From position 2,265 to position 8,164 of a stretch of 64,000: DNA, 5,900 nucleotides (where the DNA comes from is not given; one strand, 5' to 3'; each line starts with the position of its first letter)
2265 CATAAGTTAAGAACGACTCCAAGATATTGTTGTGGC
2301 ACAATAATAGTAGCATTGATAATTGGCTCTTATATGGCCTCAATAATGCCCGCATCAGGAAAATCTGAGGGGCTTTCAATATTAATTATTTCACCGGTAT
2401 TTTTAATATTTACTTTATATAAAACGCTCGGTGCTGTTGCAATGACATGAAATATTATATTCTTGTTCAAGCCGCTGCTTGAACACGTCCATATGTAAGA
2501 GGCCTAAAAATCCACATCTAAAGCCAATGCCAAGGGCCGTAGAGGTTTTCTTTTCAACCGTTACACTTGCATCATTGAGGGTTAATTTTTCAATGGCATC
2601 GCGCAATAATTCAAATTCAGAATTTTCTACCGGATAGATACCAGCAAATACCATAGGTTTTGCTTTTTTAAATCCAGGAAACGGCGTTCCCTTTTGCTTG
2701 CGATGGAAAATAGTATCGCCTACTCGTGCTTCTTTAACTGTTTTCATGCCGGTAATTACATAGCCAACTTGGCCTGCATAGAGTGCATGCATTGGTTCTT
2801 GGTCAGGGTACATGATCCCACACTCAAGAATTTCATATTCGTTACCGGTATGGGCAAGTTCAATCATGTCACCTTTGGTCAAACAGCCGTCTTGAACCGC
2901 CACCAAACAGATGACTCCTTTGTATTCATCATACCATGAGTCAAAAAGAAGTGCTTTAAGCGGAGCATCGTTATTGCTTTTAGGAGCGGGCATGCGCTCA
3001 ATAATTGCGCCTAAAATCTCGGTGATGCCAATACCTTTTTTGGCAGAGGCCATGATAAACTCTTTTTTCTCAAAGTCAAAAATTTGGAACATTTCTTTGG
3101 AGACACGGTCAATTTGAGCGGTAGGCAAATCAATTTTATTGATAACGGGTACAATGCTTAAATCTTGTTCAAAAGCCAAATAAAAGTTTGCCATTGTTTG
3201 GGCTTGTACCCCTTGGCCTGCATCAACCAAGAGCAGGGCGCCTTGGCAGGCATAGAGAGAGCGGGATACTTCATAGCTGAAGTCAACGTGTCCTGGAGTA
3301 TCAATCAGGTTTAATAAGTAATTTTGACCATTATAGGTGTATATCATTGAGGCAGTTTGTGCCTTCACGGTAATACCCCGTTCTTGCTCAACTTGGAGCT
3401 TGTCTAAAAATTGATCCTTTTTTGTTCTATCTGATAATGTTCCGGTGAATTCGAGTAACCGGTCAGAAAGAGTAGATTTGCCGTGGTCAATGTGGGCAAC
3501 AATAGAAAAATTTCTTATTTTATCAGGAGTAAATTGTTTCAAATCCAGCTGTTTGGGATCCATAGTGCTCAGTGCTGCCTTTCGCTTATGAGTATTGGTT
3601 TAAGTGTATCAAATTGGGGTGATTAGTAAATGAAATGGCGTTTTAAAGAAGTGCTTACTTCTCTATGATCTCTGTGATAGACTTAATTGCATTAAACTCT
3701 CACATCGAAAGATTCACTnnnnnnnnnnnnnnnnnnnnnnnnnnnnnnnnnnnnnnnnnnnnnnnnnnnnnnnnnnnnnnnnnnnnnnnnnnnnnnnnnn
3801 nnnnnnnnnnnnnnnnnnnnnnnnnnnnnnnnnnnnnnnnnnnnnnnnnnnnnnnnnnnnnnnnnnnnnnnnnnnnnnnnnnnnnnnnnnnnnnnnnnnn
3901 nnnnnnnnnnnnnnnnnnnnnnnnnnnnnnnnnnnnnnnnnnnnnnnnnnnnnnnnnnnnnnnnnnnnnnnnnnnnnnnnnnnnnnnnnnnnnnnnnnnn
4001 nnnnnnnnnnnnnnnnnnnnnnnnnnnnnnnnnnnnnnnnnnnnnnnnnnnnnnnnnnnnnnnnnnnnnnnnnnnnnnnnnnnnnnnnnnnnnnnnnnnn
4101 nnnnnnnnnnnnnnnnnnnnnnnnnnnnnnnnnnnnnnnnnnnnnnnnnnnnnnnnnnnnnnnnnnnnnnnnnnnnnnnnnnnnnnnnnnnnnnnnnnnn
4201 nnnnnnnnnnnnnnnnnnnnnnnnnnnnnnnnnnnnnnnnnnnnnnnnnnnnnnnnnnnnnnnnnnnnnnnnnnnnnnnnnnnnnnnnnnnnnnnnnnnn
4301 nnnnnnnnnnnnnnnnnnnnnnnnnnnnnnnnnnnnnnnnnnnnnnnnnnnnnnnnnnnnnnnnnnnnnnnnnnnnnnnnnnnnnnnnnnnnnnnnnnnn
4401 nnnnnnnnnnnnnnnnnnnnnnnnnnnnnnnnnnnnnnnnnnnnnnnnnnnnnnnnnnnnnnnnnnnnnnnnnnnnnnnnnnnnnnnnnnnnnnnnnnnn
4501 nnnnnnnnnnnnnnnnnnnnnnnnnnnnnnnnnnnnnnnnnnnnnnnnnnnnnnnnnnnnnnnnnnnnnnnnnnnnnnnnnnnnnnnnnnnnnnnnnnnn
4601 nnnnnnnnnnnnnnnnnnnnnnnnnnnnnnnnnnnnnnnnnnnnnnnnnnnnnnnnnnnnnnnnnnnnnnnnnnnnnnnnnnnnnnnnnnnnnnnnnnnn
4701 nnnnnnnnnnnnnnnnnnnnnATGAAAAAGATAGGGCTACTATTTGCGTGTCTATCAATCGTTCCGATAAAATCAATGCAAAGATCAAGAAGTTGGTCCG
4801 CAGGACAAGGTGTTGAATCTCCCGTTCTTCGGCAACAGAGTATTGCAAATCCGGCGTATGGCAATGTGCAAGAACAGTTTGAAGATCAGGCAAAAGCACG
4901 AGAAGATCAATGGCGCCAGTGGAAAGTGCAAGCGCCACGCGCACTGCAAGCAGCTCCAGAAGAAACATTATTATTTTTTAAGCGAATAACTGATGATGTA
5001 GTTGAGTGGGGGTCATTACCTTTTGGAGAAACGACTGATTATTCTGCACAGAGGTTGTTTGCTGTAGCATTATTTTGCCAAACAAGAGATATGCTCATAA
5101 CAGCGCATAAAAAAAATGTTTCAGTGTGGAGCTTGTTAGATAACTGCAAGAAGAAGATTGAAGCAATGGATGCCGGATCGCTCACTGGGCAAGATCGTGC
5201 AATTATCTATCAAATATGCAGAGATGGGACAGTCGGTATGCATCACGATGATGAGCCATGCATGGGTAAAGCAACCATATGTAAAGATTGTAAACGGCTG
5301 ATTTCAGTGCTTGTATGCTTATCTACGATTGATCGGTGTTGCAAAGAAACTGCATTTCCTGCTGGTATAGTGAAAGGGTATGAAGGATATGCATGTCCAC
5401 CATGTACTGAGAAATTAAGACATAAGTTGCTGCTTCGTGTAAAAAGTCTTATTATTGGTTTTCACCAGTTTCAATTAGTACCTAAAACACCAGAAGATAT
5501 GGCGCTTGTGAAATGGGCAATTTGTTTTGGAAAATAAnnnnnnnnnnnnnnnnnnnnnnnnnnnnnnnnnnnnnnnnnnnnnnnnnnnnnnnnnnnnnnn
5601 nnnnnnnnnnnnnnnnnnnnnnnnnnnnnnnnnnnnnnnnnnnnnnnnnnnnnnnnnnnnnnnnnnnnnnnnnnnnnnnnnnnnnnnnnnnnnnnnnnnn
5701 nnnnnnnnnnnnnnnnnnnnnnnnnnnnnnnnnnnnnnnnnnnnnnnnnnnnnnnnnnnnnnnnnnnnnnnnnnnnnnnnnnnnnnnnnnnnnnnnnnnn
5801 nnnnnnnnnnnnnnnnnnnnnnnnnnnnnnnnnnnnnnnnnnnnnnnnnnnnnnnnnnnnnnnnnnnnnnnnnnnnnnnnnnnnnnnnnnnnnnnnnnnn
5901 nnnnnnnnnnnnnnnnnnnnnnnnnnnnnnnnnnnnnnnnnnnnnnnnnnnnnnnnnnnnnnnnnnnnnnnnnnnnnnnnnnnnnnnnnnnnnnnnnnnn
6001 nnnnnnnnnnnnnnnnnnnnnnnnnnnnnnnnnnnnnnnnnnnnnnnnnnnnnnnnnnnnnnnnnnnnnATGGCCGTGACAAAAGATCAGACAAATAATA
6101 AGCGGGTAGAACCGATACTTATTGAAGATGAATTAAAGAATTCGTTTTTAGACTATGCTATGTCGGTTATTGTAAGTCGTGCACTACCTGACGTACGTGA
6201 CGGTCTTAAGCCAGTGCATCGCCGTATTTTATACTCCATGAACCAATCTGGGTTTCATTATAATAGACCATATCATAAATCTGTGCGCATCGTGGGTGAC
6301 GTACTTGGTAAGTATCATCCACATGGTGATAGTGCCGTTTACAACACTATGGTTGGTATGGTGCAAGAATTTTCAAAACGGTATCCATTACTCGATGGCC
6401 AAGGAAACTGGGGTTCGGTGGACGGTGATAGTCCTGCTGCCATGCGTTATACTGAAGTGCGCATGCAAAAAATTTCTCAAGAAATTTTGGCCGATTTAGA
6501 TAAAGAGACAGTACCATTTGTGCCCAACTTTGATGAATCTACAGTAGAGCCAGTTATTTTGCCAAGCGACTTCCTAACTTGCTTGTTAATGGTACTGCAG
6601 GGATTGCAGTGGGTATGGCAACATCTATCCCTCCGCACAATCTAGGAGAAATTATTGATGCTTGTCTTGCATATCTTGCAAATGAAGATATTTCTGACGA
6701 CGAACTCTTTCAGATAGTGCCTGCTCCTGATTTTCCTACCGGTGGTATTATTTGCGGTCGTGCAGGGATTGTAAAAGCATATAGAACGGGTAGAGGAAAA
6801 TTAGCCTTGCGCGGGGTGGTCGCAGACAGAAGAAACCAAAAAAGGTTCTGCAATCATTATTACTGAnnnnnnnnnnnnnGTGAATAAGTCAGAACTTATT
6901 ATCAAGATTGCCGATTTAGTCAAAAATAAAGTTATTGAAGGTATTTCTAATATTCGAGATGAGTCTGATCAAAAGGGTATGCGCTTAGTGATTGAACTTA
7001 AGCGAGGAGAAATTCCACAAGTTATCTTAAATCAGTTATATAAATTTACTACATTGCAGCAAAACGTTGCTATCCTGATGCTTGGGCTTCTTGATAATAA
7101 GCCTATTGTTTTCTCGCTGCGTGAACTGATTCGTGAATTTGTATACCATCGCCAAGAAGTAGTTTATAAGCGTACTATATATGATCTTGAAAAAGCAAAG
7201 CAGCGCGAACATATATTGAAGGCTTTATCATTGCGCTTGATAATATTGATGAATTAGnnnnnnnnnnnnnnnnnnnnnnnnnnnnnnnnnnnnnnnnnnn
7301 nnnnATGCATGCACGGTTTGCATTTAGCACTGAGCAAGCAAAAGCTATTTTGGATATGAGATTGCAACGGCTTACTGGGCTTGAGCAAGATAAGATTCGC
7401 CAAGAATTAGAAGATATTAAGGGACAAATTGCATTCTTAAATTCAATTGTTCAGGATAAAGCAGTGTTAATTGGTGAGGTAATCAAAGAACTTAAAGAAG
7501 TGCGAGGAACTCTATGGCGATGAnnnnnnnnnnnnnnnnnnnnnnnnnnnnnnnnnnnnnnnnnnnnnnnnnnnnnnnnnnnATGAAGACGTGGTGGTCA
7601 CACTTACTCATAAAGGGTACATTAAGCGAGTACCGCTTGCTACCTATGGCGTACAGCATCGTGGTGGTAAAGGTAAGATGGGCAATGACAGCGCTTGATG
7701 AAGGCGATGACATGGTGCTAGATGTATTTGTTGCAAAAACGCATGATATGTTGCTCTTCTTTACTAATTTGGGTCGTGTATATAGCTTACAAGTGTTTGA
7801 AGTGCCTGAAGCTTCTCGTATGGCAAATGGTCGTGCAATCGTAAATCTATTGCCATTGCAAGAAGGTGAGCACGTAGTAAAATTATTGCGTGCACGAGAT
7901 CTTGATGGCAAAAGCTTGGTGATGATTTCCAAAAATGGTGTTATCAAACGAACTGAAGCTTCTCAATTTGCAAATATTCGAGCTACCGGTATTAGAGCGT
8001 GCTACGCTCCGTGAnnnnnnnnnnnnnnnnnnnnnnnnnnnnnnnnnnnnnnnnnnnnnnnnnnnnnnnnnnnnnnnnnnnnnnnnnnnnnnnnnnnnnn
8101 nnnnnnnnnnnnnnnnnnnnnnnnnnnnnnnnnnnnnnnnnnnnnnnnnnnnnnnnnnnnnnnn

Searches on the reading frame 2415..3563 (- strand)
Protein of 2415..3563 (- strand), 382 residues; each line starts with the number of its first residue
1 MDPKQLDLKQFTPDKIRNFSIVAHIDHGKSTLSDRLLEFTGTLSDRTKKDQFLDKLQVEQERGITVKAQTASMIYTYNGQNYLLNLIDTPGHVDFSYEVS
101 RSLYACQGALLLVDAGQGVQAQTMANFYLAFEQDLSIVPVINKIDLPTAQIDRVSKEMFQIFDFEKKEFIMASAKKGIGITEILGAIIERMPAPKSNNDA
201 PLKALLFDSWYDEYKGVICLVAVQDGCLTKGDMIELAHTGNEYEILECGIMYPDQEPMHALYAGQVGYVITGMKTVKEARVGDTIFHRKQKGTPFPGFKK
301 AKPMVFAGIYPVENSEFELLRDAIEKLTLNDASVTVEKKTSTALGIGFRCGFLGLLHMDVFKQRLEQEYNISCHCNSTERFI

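Call 52: search_protein_families(library=pfam, proteins=[window:2415-3563:-], max_evalue=0.001)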
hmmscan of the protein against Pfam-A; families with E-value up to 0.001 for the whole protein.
window:2415-3563:- (382 aa): 6 families
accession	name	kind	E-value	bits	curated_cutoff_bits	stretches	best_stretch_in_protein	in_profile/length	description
PF00009.33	GTP_EFTU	-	1.3e-54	185.1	26.5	1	15-192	2-187/188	Elongation factor Tu GTP binding domain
PF03144.31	GTP_EFTU_D2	-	9.3e-11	42.4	30.3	1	216-285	1-72/73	Elongation factor Tu domain 2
PF00071.28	Ras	-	2.4e-05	24.4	21.6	1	60-191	26-160/162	Ras family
PF14492.12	EFG_III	-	8.7e-05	22.9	27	1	302-374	3-72/75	Elongation Factor G, domain III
PF16658.11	RF3_C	-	0.00017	21.9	40.1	1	297-378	3-81/132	Class II release factor RF3, C-terminal domain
PF01926.29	MMR_HSR1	-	0.00045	20.7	21.9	1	26-143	9-113/113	50S ribosome-binding GTPase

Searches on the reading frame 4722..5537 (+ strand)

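Call 52: search_protein_families(library=pfam, proteins=[window:4722-5537:+], max_evalue=0.001)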
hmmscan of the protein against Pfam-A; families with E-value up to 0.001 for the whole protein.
window:4722-5537:+ (271 aa): 0 families

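Call 83: search_protein_families(library=pfam, proteins=[window:4722-5537:+], max_evalue=0.01)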
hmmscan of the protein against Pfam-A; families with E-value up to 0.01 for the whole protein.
window:4722-5537:+ (271 aa): 1 family
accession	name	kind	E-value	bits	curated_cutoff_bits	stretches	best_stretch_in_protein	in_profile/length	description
PF24646.2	DUF7640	-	0.0014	19.3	28.1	1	140-211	37-108/121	Domain of unknown function (DUF7640)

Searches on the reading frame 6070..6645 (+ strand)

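Call 83: search_protein_families(library=pfam, proteins=[window:6070-6645:+], max_evalue=0.01)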
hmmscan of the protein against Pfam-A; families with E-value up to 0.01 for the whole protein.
window:6070-6645:+ (191 aa): 1 family
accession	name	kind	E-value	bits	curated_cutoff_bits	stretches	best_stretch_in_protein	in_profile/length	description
PF00521.26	DNA_topoisoIV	-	6.4e-64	216.8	31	1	37-178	1-142/432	DNA gyrase/topoisomerase IV, subunit A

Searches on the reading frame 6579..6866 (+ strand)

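Call 83: search_protein_families(library=pfam, proteins=[window:6579-6866:+], max_evalue=0.01)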
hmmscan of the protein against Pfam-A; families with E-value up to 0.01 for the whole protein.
window:6579-6866:+ (95 aa): 1 family
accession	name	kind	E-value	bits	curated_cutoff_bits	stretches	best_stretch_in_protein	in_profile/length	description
PF00521.26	DNA_topoisoIV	-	6.7e-27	94.8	31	1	1-83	135-214/432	DNA gyrase/topoisomerase IV, subunit A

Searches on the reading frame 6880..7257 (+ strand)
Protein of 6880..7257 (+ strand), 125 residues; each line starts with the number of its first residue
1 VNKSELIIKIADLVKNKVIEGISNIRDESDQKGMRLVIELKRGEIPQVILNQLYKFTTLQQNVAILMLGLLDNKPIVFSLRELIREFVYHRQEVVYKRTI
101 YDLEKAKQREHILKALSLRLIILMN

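Call 83: search_protein_families(library=pfam, proteins=[window:6880-7257:+], max_evalue=0.01)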
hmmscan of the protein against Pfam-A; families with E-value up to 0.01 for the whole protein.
window:6880-7257:+ (125 aa): 1 family
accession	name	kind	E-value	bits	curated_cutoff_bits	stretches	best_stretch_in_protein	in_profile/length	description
PF00521.26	DNA_topoisoIV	-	2.3e-27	96.4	31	1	1-117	229-345/432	DNA gyrase/topoisomerase IV, subunit A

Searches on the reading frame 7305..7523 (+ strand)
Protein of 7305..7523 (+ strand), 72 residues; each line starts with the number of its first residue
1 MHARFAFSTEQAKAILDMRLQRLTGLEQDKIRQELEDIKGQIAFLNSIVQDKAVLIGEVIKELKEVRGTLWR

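Call 83: search_protein_families(library=pfam, proteins=[window:7305-7523:+], max_evalue=0.01)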
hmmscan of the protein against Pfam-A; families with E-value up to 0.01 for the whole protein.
window:7305-7523:+ (72 aa): 2 families
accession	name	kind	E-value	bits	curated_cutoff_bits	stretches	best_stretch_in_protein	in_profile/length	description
PF00521.26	DNA_topoisoIV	-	8e-09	35.3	31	1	7-63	375-431/432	DNA gyrase/topoisomerase IV, subunit A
PF02996.22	Prefoldin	-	0.01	16.3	23.2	0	7-52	73-117/120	Prefoldin subunit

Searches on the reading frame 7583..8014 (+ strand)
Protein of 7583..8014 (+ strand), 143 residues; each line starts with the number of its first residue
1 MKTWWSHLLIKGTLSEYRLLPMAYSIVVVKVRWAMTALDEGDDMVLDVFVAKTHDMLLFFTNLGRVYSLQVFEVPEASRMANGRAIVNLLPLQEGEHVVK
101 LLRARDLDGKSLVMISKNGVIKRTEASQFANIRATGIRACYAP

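Call 83: search_protein_families(library=pfam, proteins=[window:7583-8014:+], max_evalue=0.01)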
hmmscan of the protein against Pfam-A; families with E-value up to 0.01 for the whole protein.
window:7583-8014:+ (143 aa): 1 family
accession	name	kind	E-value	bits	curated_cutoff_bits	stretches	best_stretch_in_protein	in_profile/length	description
PF03989.18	DNA_gyraseA_C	-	1.2e-16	60.3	27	2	55-103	1-46/48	DNA gyrase C-terminal domain, beta-propeller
